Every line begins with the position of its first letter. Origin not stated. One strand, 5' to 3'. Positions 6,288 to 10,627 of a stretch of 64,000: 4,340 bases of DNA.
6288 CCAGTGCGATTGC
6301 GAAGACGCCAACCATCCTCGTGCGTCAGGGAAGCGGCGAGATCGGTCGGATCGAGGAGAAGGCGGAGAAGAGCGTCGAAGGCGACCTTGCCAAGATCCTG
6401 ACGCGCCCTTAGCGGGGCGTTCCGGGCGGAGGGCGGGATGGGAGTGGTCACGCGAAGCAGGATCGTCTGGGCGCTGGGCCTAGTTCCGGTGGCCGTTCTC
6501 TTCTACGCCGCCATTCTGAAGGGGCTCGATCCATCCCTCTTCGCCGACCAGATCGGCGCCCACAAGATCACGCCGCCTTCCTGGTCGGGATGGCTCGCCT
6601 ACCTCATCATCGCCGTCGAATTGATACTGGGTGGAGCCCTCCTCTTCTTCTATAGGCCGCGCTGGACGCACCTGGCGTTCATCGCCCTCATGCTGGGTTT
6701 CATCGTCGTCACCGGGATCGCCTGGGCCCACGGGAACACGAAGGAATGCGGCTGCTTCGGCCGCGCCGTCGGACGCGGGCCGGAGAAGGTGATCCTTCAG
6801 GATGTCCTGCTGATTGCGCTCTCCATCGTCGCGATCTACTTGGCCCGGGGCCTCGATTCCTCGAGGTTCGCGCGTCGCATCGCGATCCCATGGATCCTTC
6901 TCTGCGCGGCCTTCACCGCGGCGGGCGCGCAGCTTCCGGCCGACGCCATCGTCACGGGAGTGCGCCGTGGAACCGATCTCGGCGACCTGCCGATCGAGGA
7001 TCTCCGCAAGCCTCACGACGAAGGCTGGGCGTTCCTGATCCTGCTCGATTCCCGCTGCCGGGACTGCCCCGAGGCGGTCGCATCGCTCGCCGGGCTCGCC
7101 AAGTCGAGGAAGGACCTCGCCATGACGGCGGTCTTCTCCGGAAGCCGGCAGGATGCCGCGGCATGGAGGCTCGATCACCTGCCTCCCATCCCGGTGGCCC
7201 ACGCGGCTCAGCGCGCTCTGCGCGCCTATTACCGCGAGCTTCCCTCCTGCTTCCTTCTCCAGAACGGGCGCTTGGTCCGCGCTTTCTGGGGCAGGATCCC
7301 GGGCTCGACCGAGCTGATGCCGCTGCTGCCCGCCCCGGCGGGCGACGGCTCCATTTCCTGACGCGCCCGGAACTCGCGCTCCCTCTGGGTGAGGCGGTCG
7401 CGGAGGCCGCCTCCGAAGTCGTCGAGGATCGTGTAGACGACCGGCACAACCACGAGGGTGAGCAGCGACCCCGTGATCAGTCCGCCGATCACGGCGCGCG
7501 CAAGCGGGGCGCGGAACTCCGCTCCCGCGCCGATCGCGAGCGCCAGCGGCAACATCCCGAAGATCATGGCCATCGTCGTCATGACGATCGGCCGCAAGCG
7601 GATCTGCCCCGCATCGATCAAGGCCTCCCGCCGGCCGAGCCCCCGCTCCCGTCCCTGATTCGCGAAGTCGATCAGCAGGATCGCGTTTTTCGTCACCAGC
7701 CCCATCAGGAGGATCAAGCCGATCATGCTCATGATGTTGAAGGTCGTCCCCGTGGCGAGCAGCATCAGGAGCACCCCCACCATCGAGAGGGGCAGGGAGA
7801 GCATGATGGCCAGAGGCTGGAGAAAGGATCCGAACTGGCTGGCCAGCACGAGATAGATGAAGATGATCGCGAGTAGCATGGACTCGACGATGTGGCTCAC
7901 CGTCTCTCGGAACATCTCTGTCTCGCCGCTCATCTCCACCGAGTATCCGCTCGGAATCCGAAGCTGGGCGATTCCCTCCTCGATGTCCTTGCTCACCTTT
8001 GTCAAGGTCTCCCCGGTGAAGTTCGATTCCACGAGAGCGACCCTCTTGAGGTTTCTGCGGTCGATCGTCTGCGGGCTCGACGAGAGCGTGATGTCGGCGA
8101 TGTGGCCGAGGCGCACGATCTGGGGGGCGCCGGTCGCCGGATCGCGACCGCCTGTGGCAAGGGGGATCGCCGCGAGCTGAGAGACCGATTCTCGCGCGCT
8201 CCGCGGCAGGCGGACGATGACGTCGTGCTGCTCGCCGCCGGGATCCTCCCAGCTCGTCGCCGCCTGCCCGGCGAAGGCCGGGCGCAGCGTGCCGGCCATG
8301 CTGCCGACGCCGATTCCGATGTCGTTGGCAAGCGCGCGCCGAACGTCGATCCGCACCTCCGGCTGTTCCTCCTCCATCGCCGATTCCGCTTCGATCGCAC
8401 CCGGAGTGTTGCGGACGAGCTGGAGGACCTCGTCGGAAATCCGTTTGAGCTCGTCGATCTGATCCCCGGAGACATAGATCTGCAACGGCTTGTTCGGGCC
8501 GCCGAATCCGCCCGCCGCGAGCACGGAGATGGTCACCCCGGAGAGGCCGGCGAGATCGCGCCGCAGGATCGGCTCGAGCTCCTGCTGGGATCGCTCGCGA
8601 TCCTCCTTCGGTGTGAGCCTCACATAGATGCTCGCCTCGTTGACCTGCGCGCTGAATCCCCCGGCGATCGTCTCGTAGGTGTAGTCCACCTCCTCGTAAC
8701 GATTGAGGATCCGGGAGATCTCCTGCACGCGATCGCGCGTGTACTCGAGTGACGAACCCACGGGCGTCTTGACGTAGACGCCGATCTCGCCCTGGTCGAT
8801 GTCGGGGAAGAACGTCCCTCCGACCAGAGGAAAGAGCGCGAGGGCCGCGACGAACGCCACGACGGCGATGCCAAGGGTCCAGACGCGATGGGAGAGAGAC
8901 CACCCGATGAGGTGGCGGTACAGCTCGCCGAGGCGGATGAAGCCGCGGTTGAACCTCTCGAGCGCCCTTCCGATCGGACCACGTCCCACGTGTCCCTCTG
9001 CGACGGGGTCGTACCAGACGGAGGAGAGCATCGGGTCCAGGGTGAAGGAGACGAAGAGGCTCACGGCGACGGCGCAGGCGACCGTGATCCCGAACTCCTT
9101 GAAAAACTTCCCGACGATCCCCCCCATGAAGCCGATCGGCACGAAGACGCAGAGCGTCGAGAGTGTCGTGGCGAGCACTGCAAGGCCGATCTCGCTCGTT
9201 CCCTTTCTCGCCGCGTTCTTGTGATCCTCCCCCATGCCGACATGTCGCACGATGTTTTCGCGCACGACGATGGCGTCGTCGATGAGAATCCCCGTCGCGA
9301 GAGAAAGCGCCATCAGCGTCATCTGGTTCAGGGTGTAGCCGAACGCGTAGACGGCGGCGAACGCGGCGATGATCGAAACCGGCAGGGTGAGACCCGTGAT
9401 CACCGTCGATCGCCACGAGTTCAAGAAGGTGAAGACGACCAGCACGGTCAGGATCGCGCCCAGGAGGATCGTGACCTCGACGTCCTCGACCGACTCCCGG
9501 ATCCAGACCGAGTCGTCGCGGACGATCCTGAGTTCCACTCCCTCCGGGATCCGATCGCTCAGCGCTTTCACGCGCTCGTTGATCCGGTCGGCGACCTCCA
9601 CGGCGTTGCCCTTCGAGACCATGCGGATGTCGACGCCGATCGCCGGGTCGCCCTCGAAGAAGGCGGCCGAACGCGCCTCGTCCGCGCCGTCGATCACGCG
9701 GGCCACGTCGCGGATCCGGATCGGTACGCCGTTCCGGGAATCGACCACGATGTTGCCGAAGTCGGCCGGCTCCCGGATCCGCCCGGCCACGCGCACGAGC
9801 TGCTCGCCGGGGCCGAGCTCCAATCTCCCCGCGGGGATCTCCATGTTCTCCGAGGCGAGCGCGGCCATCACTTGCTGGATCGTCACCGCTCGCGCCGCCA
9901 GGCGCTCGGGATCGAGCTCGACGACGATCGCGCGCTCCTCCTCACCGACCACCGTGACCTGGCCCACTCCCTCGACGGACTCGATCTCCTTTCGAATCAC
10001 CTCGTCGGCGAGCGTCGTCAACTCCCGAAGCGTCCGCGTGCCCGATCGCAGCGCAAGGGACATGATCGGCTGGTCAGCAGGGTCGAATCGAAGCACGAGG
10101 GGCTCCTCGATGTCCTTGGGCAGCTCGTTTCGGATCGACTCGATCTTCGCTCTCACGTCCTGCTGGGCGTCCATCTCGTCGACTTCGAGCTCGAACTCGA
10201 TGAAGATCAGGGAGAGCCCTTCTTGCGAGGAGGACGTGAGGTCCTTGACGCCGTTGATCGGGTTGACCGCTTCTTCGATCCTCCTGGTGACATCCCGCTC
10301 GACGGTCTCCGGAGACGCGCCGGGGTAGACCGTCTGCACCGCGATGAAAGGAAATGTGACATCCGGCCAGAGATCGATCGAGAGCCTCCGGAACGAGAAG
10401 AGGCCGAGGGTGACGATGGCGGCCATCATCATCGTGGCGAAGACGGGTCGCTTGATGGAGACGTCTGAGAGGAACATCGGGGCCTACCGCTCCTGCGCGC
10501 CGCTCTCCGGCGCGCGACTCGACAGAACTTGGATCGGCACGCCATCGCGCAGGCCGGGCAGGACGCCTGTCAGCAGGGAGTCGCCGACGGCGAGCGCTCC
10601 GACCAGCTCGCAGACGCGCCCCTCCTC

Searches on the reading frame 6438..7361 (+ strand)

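Call 34: search_protein_families(library=pfam, proteins=[window:6438-7361:+], max_evalue=0.00001)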
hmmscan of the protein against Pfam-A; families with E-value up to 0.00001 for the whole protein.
window:6438-7361:+ (307 aa): 1 family
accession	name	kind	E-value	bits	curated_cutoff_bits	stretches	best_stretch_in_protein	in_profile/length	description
PF07291.16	MauE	-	2.1e-25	89.9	27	1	8-134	3-127/128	Methylamine utilisation protein MauE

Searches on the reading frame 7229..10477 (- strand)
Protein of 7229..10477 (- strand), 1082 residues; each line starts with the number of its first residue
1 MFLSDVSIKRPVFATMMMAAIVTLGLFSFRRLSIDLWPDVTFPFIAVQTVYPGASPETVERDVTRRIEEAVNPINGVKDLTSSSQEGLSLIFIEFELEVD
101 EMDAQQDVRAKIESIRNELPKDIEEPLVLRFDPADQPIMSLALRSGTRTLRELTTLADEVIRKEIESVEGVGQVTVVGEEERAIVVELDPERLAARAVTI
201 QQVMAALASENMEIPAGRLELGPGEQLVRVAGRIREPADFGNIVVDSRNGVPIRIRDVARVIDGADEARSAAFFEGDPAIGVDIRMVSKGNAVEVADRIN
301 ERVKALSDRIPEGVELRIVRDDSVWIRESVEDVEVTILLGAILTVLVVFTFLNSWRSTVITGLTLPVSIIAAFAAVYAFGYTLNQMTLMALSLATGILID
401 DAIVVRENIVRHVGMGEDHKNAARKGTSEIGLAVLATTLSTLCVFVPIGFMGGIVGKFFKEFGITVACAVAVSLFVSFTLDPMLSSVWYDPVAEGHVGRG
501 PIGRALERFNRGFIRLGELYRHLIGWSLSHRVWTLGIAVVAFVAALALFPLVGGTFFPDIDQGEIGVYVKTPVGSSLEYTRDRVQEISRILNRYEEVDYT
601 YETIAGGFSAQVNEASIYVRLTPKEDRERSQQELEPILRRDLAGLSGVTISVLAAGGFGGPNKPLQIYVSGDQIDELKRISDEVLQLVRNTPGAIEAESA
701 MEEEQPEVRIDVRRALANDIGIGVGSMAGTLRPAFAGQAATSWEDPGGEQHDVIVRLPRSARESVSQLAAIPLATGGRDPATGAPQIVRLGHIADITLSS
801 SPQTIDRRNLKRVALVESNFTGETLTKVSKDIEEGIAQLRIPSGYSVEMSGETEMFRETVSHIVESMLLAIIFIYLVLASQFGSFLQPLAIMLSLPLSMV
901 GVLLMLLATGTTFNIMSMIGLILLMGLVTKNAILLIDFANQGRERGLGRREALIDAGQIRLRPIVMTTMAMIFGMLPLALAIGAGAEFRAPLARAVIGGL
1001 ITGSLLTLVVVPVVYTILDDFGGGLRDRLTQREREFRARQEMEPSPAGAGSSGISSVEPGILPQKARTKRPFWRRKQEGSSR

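Call 34: search_protein_families(library=pfam, proteins=[window:7229-10477:-], max_evalue=0.00001)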
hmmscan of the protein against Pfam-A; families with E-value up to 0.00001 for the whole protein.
window:7229-10477:- (1082 aa): 2 families
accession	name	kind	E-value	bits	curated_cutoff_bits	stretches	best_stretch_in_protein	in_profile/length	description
PF00873.25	ACR_tran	-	1.6e-280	933.6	28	1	4-1018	2-1020/1021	AcrB/AcrD/AcrF family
PF03176.21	MMPL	-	8.2e-11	41.9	20.5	1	331-485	143-299/333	MMPL family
